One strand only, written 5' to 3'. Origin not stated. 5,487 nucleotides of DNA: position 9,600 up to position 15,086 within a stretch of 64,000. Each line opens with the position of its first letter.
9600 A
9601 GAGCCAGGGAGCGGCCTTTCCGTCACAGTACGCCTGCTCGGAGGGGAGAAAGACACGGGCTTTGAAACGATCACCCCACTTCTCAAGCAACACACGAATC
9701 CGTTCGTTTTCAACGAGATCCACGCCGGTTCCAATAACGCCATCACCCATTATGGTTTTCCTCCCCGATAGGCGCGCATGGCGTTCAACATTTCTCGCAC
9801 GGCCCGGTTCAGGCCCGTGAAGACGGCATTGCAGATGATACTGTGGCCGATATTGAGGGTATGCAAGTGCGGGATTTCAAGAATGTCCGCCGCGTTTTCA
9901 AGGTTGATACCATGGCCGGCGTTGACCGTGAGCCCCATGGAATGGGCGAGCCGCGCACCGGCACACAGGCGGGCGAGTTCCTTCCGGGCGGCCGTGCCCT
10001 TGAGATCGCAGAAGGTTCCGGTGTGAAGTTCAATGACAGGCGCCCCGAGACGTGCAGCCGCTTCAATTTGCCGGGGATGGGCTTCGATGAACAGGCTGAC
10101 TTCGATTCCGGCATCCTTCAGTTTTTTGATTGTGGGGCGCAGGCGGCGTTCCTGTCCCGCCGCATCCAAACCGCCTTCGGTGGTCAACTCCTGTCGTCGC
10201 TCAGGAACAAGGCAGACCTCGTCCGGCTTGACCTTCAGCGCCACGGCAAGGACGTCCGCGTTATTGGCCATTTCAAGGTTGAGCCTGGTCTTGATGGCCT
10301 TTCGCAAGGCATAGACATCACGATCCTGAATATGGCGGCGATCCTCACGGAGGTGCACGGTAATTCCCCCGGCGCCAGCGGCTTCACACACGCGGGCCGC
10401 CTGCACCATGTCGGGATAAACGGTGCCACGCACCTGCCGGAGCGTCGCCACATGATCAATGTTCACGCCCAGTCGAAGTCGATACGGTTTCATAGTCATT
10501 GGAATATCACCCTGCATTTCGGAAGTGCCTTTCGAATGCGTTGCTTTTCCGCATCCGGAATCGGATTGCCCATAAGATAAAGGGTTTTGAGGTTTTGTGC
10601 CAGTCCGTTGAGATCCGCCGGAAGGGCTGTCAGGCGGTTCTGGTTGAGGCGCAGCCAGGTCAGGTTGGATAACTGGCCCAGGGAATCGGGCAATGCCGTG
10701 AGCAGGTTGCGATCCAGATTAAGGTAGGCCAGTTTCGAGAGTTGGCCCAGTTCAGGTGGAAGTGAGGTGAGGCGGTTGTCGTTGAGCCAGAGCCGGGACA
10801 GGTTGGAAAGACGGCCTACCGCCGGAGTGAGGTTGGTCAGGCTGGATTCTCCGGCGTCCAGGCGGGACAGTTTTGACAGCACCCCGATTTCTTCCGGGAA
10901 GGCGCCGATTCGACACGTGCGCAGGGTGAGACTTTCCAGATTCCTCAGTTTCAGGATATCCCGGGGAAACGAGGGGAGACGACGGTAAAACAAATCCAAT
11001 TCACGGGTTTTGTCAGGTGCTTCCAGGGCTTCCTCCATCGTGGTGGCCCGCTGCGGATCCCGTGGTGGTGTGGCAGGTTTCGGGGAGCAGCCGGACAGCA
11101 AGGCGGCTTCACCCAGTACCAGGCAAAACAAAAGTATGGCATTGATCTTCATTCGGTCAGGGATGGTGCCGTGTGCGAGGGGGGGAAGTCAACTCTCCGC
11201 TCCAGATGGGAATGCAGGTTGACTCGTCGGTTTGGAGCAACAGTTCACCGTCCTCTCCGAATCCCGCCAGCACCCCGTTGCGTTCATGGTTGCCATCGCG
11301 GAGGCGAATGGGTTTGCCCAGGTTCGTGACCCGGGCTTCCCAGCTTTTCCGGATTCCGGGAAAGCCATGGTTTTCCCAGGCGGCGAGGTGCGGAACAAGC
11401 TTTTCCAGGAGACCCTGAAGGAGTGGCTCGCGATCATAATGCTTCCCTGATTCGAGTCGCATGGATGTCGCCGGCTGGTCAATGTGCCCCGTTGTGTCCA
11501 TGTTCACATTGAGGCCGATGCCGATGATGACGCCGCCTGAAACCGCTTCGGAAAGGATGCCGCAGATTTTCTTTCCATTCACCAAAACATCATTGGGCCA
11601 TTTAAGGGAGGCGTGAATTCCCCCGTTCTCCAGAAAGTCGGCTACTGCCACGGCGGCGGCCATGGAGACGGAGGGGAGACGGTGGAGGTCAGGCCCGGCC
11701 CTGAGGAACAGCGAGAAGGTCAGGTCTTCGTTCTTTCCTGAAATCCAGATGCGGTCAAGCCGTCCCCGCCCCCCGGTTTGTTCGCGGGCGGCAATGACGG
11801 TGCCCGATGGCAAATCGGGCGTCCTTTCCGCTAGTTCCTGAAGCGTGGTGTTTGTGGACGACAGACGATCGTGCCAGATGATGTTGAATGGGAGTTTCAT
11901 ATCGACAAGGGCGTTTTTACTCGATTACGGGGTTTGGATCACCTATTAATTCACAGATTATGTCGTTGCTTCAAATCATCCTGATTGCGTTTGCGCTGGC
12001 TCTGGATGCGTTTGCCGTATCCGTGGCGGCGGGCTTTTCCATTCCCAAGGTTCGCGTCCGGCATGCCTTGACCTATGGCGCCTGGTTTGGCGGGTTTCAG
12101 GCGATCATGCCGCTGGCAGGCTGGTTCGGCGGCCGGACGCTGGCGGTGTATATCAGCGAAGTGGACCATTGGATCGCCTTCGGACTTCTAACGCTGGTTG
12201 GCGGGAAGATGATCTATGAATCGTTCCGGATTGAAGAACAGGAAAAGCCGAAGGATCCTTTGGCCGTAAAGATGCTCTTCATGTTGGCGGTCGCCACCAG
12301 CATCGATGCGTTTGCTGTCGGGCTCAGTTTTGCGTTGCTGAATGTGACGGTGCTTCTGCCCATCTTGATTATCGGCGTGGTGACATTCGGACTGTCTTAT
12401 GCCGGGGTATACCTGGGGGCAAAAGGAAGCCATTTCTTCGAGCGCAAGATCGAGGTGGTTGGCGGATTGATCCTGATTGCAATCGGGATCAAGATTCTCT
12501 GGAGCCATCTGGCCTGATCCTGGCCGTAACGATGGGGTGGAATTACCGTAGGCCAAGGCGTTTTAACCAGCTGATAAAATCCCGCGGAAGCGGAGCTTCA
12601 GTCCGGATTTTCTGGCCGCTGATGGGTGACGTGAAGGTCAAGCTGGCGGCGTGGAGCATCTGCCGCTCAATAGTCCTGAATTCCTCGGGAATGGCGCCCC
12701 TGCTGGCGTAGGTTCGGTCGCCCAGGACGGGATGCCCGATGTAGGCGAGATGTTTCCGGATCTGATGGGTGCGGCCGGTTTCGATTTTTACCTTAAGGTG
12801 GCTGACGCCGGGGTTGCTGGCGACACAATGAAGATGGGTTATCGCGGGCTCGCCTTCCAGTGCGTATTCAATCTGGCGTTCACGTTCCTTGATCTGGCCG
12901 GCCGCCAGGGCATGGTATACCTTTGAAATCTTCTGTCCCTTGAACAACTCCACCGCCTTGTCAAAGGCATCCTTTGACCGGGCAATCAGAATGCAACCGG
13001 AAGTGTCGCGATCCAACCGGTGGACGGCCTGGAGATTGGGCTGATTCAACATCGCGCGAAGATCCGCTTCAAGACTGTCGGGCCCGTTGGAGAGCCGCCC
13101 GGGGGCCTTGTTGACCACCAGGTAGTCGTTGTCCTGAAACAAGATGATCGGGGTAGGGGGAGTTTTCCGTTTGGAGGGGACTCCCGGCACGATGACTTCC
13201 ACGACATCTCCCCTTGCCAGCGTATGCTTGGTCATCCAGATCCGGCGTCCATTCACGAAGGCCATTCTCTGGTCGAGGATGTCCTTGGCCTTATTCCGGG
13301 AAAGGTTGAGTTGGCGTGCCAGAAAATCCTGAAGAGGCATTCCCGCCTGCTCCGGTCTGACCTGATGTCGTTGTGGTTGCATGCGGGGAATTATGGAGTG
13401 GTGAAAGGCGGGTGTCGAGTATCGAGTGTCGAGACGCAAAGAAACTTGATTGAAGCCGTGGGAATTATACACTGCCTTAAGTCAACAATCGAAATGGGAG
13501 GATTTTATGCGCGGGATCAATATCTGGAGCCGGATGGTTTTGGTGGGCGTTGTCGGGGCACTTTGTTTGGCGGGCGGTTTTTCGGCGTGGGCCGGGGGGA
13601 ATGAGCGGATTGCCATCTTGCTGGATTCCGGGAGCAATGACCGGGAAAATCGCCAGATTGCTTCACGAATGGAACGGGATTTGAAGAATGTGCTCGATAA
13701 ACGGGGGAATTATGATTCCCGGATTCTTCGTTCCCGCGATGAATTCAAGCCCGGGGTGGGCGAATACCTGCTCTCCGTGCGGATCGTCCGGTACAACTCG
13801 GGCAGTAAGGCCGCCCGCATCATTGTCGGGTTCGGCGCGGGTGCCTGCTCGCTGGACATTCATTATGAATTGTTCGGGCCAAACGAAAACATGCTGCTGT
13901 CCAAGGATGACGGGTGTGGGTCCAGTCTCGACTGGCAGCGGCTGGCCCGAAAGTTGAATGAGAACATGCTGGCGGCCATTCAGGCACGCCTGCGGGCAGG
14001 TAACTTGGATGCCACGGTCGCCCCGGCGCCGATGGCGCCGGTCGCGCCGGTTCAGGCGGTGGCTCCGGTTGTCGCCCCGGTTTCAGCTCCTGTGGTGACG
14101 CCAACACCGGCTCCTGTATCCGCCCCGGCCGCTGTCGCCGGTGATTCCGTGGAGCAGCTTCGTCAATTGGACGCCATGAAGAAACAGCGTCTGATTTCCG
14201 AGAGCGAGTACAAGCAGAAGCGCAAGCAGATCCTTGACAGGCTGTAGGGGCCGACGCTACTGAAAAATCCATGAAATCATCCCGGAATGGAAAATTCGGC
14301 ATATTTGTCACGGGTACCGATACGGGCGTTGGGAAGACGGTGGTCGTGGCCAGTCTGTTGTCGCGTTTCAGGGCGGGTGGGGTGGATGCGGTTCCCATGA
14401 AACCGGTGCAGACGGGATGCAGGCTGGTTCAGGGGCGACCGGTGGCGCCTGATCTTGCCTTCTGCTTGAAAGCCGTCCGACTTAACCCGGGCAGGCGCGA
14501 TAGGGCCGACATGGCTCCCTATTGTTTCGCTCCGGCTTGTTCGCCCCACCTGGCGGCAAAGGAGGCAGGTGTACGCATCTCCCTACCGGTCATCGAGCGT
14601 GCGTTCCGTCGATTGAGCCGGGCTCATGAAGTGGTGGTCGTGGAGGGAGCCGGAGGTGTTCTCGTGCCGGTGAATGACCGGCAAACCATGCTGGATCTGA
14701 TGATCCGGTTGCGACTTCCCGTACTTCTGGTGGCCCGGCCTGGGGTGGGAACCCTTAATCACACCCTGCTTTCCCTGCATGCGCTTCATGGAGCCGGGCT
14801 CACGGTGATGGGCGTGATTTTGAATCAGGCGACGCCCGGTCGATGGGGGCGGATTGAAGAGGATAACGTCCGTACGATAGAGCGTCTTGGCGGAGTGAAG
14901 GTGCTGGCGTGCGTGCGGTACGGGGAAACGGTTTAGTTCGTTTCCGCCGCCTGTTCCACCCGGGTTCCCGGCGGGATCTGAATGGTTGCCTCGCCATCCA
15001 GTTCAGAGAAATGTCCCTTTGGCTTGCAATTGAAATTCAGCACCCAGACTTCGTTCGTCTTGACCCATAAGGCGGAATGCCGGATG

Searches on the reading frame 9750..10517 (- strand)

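Call 27: search_protein_families(library=pfam, proteins=[window:9750-10517:-], max_evalue=0.001)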
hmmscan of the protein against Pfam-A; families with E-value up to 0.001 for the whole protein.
window:9750-10517:- (255 aa): 2 families
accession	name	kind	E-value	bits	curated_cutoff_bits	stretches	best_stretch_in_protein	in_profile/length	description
PF03740.19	PdxJ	-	2.7e-99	331.5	24.5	1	15-247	1-234/234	Pyridoxal phosphate biosynthesis protein PdxJ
PF05853.18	BKACE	-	3.7e-05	23.7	24.8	0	36-70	27-63/274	beta-keto acid cleavage enzyme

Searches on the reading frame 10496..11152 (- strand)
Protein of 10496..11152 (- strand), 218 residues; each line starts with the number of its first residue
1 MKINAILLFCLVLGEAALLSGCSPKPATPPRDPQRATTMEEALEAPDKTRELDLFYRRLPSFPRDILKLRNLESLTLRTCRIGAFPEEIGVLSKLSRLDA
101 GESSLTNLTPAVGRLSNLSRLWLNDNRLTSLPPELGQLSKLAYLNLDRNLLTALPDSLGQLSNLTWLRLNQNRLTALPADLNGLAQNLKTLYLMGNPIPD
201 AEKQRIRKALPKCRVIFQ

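Call 27: search_protein_families(library=pfam, proteins=[window:10496-11152:-], max_evalue=0.001)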
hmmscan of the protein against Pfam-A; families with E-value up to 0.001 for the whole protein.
window:10496-11152:- (218 aa): 6 families
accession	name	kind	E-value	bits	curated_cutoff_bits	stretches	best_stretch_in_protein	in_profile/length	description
PF13855.12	LRR_8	-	5.9e-20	71.2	27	3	116-174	1-61/61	Leucine rich repeat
PF12799.13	LRR_4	-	8.5e-15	54.9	27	2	117-156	2-41/44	Leucine Rich repeats (2 copies)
PF23598.1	LRR_14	-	1.2e-14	54.3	40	2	64-141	41-116/353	Leucine-rich repeat region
PF00560.39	LRR_1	-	2.3e-10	39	20.6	0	117-138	1-23/23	Leucine Rich Repeat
PF25019.1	LRR_R13L1-DRL21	-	1.6e-06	28.5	27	0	33-99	55-123/127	R13L1/DRL21 LRRs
PF23211.1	LRR_LRWD1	-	4.7e-05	23.6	28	1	119-214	24-115/190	Leucine-rich repeat and WD repeat-containing protein 1, LRR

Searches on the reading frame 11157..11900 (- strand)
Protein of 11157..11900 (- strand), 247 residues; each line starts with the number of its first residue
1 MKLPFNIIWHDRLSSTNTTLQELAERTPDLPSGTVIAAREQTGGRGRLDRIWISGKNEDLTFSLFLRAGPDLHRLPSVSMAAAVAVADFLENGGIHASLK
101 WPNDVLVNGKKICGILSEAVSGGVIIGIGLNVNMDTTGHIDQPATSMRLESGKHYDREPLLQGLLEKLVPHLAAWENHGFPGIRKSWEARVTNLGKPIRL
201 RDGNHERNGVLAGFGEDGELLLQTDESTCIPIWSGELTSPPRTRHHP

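Call 27: search_protein_families(library=pfam, proteins=[window:11157-11900:-], max_evalue=0.001)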
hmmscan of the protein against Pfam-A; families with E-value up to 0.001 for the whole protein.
window:11157-11900:- (247 aa): 3 families
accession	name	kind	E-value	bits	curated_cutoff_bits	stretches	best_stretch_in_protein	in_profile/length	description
PF03099.24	BPL_LplA_LipB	-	2.2e-22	79.8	21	1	11-134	3-132/133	Biotin/lipoate A/B protein ligase family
PF21948.1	LplA-B_cat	-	2.4e-05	24.8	27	1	84-136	98-150/200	Lipoyl protein ligase A/B catalytic domain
PF16917.10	BPL_LplA_LipB_2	-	0.00048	20.2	27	1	51-188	33-182/183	Biotin/lipoate A/B protein ligase family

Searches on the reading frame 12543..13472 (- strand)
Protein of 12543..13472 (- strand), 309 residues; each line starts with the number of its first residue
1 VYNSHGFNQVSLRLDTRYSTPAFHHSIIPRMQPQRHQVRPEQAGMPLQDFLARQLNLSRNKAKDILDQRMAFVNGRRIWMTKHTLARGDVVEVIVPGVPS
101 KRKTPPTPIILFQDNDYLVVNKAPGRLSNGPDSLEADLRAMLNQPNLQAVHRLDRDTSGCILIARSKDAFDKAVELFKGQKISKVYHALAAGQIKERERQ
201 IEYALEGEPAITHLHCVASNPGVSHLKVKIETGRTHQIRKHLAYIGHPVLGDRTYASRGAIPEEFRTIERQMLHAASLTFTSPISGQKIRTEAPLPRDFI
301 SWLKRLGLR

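Call 27: search_protein_families(library=pfam, proteins=[window:12543-13472:-], max_evalue=0.001)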
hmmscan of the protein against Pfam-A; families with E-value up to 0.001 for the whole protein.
window:12543-13472:- (309 aa): 1 family
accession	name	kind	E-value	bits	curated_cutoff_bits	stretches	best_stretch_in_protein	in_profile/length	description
PF00849.27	PseudoU_synth_2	-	4.3e-28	98.9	26.8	1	116-243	1-151/152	RNA pseudouridylate synthase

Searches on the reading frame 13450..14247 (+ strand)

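Call 27: search_protein_families(library=pfam, proteins=[window:13450-14247:+], max_evalue=0.001)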
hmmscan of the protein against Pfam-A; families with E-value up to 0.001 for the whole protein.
window:13450-14247:+ (265 aa): 1 family
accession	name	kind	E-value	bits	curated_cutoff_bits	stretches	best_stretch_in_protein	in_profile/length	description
PF14366.11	DUF4410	-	2.2e-10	41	26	1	61-145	22-103/120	Domain of unknown function (DUF4410)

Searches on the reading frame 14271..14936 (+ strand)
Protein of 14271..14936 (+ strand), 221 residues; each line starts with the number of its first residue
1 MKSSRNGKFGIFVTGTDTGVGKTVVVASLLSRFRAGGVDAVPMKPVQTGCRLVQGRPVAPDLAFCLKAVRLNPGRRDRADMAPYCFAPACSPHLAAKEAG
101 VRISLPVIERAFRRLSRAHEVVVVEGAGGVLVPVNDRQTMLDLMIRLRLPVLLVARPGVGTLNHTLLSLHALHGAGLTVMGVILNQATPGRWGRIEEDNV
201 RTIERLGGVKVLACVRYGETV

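Call 27: search_protein_families(library=pfam, proteins=[window:14271-14936:+], max_evalue=0.001)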
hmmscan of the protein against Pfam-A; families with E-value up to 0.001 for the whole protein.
window:14271-14936:+ (221 aa): 3 families
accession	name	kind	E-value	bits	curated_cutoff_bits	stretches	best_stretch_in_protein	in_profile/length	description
PF13500.12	AAA_26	-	4e-46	157.8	27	1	10-217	2-190/198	AAA domain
PF01656.29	CbiA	-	3.6e-09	37.1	25.4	1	11-220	1-114/125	CobQ/CobB/MinD/ParA nucleotide binding domain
PF07755.17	DUF1611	-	5.3e-05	23.1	25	0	11-61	15-64/201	Domain of unknown function (DUF1611_C) P-loop domain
